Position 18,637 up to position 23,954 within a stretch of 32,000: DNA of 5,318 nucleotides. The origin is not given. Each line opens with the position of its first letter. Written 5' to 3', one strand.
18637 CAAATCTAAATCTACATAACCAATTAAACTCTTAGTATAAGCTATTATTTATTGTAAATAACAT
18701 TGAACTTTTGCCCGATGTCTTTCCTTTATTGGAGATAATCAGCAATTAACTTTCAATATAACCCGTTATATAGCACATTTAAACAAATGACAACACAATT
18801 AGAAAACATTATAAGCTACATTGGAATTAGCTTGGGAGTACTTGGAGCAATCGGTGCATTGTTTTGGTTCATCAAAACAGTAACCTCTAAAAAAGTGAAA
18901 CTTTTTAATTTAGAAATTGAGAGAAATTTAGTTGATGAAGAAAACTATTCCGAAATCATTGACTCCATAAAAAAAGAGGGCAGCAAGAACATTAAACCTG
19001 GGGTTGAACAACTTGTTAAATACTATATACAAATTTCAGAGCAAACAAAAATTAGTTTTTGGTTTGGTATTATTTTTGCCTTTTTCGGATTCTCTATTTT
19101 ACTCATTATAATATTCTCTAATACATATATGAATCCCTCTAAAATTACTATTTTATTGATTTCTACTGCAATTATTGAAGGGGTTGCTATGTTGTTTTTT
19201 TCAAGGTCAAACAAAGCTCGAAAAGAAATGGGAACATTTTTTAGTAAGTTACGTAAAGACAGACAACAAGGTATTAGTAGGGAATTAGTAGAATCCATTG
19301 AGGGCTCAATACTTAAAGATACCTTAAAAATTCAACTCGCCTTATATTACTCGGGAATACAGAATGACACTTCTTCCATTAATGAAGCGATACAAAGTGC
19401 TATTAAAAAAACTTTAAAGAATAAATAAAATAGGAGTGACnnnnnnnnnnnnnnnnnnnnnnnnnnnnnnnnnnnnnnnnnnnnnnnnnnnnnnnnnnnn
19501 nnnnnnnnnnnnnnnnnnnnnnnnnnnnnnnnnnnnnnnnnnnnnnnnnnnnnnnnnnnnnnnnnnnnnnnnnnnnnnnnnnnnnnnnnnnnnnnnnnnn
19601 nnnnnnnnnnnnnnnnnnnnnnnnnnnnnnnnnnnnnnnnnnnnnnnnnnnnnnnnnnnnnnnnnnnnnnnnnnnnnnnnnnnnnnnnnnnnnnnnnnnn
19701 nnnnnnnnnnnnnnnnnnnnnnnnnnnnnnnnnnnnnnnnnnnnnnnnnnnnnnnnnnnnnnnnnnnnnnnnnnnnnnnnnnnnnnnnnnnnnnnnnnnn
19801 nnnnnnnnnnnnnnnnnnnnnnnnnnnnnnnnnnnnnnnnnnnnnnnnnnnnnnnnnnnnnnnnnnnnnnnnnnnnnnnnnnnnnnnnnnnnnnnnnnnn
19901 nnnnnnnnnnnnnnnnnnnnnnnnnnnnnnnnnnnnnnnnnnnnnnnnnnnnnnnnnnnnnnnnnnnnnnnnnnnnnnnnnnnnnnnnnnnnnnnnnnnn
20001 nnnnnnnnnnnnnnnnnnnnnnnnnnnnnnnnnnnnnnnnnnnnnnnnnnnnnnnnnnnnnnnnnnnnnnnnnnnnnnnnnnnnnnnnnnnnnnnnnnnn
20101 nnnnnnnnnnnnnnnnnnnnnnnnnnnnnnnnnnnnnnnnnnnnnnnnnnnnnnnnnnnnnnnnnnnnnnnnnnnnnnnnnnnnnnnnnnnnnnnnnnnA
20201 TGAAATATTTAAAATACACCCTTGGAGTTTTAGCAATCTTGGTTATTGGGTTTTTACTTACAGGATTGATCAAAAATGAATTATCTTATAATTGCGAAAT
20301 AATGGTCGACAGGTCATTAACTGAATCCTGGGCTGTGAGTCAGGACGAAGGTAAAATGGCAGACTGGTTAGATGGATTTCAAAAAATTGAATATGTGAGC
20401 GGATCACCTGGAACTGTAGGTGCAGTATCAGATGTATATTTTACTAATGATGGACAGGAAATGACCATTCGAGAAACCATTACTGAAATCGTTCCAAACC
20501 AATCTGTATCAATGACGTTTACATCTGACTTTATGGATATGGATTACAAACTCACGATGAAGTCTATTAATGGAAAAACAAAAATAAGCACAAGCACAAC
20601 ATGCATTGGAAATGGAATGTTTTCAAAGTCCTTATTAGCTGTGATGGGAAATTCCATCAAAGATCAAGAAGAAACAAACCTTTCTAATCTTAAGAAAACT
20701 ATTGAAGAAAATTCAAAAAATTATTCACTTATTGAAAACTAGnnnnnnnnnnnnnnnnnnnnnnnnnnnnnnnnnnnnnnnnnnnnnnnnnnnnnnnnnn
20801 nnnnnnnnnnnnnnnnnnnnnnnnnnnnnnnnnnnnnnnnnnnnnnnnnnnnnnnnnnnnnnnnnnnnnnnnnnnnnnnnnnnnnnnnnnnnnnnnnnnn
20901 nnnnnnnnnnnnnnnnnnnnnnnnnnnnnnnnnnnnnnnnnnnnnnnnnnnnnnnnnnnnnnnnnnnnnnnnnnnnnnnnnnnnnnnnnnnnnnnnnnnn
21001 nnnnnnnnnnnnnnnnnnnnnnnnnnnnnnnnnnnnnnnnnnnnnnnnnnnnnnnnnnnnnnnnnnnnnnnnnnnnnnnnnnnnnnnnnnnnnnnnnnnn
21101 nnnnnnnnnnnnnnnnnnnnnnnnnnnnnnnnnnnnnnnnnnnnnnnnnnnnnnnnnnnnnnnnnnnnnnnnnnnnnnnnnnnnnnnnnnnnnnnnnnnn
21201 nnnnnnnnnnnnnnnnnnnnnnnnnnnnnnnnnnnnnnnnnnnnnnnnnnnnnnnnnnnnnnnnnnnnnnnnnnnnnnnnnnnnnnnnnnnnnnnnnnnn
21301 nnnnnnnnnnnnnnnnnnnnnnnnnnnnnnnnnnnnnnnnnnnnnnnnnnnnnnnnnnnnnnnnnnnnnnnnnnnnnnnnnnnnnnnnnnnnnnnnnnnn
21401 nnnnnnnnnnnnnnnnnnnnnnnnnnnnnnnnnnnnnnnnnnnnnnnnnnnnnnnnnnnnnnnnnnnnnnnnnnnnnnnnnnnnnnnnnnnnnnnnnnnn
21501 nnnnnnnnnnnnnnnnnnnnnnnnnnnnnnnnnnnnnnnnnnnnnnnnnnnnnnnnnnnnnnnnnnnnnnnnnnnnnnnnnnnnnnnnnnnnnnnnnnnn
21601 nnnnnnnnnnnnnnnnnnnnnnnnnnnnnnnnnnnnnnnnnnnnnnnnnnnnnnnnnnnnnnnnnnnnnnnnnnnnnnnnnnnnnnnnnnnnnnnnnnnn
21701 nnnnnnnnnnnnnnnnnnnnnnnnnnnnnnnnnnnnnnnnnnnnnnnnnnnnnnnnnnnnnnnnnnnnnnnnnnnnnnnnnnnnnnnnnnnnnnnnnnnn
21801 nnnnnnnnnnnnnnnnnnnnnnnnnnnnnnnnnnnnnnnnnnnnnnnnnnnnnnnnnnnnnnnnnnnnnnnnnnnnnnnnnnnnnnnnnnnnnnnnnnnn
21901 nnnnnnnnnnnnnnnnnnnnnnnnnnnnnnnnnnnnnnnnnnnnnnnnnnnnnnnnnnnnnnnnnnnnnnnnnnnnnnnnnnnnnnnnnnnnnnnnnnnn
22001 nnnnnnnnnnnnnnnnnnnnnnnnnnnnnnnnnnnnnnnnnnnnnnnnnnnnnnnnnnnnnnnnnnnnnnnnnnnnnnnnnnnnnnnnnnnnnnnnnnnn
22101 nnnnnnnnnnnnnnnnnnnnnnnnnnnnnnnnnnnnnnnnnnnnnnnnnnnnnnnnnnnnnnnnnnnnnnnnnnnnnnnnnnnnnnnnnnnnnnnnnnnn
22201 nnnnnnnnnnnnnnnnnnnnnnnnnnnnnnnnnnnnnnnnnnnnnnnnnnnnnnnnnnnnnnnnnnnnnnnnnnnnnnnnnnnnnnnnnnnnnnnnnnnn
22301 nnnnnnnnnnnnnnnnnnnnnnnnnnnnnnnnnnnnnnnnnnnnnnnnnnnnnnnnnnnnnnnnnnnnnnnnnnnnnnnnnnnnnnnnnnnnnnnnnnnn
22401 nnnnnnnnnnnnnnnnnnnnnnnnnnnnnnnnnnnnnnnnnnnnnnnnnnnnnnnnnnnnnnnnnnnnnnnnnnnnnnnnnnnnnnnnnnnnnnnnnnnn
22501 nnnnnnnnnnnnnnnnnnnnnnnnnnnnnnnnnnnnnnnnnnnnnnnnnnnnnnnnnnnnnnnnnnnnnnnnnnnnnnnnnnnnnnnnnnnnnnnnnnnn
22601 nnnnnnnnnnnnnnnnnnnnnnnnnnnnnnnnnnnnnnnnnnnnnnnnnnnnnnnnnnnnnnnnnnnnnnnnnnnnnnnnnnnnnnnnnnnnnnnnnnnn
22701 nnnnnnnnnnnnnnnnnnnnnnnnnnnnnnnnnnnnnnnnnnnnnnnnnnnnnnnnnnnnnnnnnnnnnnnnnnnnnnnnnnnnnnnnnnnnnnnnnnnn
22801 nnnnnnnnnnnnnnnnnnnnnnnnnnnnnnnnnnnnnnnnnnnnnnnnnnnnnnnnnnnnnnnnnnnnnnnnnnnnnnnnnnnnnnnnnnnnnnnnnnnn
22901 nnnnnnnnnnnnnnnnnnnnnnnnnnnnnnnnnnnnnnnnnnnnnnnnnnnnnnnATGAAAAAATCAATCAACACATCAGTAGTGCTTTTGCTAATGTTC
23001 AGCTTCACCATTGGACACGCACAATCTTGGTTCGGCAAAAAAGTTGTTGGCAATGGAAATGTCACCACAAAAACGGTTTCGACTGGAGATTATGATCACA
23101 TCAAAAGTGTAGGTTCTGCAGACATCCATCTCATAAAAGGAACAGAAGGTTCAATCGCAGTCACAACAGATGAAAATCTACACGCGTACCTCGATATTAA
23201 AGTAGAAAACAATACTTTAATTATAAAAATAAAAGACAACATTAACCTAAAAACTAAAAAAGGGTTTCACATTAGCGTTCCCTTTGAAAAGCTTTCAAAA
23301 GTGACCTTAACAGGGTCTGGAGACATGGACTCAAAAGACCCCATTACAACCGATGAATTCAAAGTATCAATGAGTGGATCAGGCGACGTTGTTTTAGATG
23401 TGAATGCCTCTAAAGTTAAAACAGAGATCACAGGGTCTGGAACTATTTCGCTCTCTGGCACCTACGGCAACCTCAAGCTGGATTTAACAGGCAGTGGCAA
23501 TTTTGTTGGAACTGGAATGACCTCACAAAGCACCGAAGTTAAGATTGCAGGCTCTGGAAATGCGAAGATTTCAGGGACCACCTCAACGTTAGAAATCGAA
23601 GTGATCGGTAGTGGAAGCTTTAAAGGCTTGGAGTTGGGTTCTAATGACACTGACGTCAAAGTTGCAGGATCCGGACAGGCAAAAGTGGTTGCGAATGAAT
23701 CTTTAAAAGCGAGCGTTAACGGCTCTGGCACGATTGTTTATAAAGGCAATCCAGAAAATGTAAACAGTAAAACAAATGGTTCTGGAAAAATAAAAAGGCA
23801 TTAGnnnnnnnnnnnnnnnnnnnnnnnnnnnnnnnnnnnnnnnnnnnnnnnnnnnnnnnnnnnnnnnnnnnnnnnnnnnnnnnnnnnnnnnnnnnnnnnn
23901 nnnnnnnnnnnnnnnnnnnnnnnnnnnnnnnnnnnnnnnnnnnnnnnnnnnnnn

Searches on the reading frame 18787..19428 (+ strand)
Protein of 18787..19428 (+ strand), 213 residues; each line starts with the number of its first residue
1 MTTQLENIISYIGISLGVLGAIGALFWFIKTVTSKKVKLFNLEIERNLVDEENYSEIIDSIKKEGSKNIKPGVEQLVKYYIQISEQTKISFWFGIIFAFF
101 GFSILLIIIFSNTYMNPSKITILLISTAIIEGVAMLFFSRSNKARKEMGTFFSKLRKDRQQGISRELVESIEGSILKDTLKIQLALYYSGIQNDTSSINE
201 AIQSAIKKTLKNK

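Call 24: search_protein_families(library=pfam, proteins=[window:18787-19428:+], max_evalue=0.01)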
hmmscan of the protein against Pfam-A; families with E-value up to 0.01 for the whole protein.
window:18787-19428:+ (213 aa): 1 family
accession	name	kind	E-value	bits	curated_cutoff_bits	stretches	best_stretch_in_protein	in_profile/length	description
PF20712.2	CyanoTRADDas_TM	-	2.2e-09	37.7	24.3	1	85-148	4-68/68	Cyanobacterial TRADD-N associated 2-Transmembrane domain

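Call 65: find_encoding_contigs(protein=window:18787-19428:+, flank=10000, max_places=10)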
Protein window:18787-19428:+ (213 aa): 23 contigs read that carry it; 10 places shown.
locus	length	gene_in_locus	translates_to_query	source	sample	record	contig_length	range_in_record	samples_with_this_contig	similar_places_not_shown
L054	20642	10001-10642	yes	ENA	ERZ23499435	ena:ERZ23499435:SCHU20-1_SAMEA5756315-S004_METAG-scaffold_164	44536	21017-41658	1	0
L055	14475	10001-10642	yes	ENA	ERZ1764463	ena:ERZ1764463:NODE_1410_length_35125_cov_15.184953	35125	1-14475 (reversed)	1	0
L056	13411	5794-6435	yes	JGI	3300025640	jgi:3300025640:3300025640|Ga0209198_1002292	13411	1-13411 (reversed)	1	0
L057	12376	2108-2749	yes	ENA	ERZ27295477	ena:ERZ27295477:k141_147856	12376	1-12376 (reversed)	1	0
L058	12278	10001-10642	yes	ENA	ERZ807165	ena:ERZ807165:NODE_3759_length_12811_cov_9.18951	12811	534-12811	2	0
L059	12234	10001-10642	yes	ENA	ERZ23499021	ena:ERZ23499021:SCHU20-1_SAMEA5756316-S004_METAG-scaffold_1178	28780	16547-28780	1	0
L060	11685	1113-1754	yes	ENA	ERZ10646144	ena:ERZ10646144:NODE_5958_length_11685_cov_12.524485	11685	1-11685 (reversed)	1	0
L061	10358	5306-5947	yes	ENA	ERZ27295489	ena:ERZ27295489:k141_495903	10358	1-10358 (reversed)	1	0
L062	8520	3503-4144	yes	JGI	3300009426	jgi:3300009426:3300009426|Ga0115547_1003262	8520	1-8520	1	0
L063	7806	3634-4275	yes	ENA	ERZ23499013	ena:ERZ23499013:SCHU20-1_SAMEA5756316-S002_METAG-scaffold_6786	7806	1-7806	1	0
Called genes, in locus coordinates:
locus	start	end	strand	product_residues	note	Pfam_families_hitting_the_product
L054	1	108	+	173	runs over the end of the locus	-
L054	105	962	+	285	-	PF00535:Glycos_transf_2, PF13641:Glyco_tranf_2_3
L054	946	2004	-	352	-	PF01063:Aminotran_4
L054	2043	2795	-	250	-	PF00378:ECH_1, PF16113:ECH_2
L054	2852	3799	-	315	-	PF08885:GSCFA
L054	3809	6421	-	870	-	PF01411:tRNA-synt_2c, PF07973:tRNA_SAD, PF02272:DHHA1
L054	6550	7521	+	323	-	PF01551:Peptidase_M23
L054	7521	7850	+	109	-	PF13411:MerR_1, PF00376:MerR (weak)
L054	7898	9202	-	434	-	PF00009:GTP_EFTU, PF01926:MMR_HSR1, PF02421:FeoB_N, PF04548:AIG1 (weak), PF00009:GTP_EFTU, PF01926:MMR_HSR1, PF02421:FeoB_N, PF14714:KH_dom-like, +7 more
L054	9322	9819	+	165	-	-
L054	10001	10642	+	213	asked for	PF20712:CyanoTRADDas_TM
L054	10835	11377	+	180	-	-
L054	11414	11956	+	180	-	PF10604:Polyketide_cyc2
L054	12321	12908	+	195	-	PF06414:Zeta_toxin, PF13671:AAA_33 (weak)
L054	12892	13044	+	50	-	-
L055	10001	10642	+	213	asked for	PF20712:CyanoTRADDas_TM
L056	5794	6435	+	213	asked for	PF20712:CyanoTRADDas_TM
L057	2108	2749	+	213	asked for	PF20712:CyanoTRADDas_TM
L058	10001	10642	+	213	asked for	PF20712:CyanoTRADDas_TM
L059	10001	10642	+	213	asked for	PF20712:CyanoTRADDas_TM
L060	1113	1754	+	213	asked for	PF20712:CyanoTRADDas_TM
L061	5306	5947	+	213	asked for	PF20712:CyanoTRADDas_TM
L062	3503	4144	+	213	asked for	PF20712:CyanoTRADDas_TM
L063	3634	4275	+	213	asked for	PF20712:CyanoTRADDas_TM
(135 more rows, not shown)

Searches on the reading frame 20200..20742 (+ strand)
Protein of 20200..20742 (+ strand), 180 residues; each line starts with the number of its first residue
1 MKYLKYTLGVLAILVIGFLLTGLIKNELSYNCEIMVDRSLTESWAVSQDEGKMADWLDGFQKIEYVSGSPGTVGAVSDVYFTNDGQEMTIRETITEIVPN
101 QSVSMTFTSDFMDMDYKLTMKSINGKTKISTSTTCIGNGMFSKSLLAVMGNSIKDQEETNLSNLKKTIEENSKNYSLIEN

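Call 24: search_protein_families(library=pfam, proteins=[window:20200-20742:+], max_evalue=0.01)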
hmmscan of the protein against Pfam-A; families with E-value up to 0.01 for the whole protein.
window:20200-20742:+ (180 aa): 3 families
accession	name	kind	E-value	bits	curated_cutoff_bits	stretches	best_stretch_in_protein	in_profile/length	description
PF10604.15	Polyketide_cyc2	-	3.2e-08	34.4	27.4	1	33-169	7-142/142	Polyketide cyclase / dehydrase and lipid transport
PF08327.17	AHSA1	-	0.00073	20.2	22.1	1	80-134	39-97/125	Activator of Hsp90 ATPase homolog 1-like protein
PF00407.25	Bet_v_1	-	0.0012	19.3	22.4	1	47-106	23-85/151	Pathogenesis-related protein Bet v 1 family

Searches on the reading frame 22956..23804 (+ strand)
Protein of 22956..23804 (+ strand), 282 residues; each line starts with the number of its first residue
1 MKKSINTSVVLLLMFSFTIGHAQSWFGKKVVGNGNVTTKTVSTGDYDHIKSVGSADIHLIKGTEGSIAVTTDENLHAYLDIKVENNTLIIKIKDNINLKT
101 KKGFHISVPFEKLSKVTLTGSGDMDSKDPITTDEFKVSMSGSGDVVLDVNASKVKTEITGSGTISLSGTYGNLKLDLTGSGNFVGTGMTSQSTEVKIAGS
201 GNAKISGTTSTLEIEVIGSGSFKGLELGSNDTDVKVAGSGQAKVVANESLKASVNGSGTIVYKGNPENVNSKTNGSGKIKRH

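Call 25: search_protein_families(library=pfam, proteins=[window:22956-23804:+], max_evalue=0.001)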
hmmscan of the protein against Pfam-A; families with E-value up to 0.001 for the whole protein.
window:22956-23804:+ (282 aa): 1 family
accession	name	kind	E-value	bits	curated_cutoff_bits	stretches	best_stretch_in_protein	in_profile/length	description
PF10988.14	DUF2807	-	5.9e-59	199.3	24.2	2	45-205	1-159/181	Putative auto-transporter adhesin, head GIN domain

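Call 41: find_homologous_proteins(query=window:22956-23804:+, max_evalue=1e-40)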
Query window:22956-23804:+ (282 aa): 438 proteins with E <= 1e-40 among 8000 candidates; the best 120 are listed.
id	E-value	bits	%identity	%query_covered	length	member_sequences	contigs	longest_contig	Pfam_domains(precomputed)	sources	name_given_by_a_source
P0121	6.4e-169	578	100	100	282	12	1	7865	PF10988.15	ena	-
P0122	1.3e-149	515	88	100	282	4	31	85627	PF10988.15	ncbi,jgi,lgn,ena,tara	jgi:hypothetical protein|tara:strand:+ start:667 stop:1515 length:849 start_codon:yes stop_codon:yes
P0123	4.0e-149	513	87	100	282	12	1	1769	PF10988.15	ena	-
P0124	1.4e-137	475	80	99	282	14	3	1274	PF10988.15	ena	-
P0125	2.4e-82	294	51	99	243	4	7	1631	PF10988.15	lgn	-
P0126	2.7e-82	294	52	100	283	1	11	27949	PF10988.15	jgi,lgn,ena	jgi:hypothetical protein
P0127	2.8e-82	294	52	100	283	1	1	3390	PF10988.15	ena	-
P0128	3.8e-82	294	52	100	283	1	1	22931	PF10988.15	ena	-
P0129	4.1e-82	294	52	100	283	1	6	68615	PF10988.15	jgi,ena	jgi:hypothetical protein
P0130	8.2e-82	293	52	100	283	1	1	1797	PF10988.15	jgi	jgi:hypothetical protein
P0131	1.8e-81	291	52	100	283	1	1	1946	PF08142.19,PF10988.15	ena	-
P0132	2.4e-81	291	52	100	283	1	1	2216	PF10988.15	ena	-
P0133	3.8e-81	290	49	99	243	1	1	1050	PF10988.15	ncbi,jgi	jgi:hypothetical protein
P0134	7.8e-81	289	52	100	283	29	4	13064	PF10988.15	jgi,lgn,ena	-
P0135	6.2e-79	283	47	100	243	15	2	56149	PF10988.15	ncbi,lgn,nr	ncbi:MAG: DUF2807 domain-containing protein [Bacteroidetes bacterium]|nr:DUF2807 domain-containing p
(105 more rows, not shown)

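Call 42: find_encoding_contigs(protein=P0122, flank=10000, max_places=8)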
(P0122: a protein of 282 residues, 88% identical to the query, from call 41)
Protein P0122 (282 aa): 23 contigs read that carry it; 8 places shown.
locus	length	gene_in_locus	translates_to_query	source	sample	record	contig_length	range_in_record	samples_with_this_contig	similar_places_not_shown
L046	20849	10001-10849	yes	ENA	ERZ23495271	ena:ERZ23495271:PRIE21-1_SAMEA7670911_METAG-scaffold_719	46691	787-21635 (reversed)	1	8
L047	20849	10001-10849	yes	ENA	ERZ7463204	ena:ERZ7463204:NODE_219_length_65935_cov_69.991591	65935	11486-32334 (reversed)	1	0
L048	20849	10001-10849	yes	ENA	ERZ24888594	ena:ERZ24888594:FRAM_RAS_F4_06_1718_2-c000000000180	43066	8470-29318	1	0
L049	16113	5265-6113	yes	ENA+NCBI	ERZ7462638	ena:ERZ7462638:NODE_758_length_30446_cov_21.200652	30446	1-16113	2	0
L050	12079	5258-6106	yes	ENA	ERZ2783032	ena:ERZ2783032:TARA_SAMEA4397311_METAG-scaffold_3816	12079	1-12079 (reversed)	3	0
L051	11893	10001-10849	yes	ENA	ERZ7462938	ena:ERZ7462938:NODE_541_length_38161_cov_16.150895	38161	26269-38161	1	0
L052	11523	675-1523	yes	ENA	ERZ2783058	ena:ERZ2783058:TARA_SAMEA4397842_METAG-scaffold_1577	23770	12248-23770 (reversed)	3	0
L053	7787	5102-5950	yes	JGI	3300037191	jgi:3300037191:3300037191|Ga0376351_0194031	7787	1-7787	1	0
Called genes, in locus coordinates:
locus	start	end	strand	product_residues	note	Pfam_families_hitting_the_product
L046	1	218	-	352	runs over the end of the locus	PF01063:Aminotran_4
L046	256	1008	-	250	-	PF00378:ECH_1, PF16113:ECH_2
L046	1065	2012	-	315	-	PF08885:GSCFA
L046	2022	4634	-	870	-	PF01411:tRNA-synt_2c, PF07973:tRNA_SAD, PF02272:DHHA1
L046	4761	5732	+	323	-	PF01551:Peptidase_M23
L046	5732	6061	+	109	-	PF13411:MerR_1, PF00376:MerR (weak)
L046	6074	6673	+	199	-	PF04011:LemA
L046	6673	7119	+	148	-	PF04536:TPM_phosphatase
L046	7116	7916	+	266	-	PF04536:TPM_phosphatase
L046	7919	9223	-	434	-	PF00009:GTP_EFTU, PF01926:MMR_HSR1, PF02421:FeoB_N, PF04548:AIG1 (weak), PF00009:GTP_EFTU, PF01926:MMR_HSR1, PF02421:FeoB_N, PF14714:KH_dom-like, +7 more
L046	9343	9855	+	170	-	-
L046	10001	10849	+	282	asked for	PF10988:DUF2807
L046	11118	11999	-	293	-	PF00071:Ras, PF00350:Dynamin_N (faint), PF01926:MMR_HSR1, PF02421:FeoB_N, PF03193:RsgA_GTPase (faint), PF00009:GTP_EFTU (weak), PF07650:KH_2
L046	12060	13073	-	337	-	PF00316:FBPase, PF18913:FBPase_C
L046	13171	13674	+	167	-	PF00583:Acetyltransf_1, PF13673:Acetyltransf_10, PF13508:Acetyltransf_7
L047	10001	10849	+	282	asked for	PF10988:DUF2807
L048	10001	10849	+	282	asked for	PF10988:DUF2807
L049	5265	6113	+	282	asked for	PF10988:DUF2807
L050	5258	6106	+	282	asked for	PF10988:DUF2807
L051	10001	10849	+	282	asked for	PF10988:DUF2807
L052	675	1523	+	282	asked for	PF10988:DUF2807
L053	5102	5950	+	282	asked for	PF10988:DUF2807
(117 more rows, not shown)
